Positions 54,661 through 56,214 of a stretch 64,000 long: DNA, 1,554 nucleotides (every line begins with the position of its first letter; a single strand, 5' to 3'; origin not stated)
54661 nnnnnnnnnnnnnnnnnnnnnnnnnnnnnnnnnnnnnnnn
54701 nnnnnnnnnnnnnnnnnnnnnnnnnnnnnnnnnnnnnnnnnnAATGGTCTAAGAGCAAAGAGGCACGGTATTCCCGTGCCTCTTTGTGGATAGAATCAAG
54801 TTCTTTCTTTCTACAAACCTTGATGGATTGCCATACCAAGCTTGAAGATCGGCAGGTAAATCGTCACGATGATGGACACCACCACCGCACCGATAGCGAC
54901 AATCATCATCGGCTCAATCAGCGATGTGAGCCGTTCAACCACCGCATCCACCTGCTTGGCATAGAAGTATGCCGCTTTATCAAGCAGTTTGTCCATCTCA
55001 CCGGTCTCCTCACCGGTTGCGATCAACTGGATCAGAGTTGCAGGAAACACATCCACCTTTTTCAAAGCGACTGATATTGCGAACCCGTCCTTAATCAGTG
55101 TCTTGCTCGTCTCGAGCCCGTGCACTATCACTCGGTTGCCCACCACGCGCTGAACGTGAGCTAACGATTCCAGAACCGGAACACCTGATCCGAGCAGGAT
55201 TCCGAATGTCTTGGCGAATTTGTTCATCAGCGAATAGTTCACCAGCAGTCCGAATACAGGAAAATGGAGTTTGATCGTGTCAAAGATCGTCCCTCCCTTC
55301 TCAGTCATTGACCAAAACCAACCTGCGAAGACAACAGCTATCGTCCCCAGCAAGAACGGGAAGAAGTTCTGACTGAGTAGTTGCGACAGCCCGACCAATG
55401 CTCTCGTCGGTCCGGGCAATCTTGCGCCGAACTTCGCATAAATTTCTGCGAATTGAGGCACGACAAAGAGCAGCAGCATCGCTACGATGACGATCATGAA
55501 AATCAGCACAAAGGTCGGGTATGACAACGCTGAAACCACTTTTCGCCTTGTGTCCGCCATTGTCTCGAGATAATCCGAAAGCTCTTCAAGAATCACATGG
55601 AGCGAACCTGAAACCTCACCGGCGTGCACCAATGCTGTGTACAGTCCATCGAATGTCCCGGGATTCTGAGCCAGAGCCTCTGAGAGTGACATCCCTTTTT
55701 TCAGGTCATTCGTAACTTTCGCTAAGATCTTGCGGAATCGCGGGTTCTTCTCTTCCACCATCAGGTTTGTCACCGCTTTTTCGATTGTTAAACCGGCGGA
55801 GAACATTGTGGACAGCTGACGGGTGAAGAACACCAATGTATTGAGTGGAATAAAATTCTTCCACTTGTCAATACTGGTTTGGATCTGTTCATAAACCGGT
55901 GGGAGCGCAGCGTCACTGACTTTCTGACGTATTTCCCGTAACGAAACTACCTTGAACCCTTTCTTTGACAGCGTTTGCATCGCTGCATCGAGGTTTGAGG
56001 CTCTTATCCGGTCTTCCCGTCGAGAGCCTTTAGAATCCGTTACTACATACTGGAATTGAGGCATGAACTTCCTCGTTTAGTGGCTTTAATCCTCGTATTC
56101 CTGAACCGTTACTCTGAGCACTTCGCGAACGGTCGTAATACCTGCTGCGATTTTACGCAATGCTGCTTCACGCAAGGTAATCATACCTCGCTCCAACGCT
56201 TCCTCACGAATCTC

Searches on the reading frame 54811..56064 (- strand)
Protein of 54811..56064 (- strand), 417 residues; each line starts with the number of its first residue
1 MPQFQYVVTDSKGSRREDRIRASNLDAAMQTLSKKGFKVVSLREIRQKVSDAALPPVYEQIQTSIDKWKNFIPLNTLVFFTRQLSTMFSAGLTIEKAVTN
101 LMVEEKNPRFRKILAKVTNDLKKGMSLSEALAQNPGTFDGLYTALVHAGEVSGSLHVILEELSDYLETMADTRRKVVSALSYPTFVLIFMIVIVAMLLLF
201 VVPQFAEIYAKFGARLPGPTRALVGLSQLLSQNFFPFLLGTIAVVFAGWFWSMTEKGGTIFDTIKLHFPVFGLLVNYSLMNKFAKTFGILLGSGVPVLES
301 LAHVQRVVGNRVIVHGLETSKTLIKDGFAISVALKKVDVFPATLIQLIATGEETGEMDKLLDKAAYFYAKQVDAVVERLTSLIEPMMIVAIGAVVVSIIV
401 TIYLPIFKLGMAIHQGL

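Call 35: search_protein_families(library=ncbifam, proteins=[window:54811-56064:-], max_evalue=0.00001)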
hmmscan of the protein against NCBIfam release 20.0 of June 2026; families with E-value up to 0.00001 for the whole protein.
window:54811-56064:- (417 aa): 6 families
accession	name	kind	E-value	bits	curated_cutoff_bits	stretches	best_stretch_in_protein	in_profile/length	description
TIGR02120.1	GspF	equivalog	1.7e-99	333.8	424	1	4-411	1-399/401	type II secretion system inner membrane protein GspF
NF052607.1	T4PiliAsmPilCThrm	equivalog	4.2e-94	315.9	700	1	1-409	1-400/406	type IV pilus assembly protein PilC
NF052606.1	T4PiliAsmPilCMyx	equivalog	1e-87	294.7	700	1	2-414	20-419/419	type IV pilus assembly protein PilC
NF007861.0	PRK10573.1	equivalog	9.2e-74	248.9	401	1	73-414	57-399/401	protein transport protein HofC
NF047826.1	T3SSXpsF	equivalog_domain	5.2e-66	223.1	650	1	1-413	1-404/405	type II secretion system protein XpsF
NF041012.2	T4P_ComGB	equivalog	3.9e-42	144.8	240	1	80-408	6-329/332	competence type IV pilus assembly protein ComGB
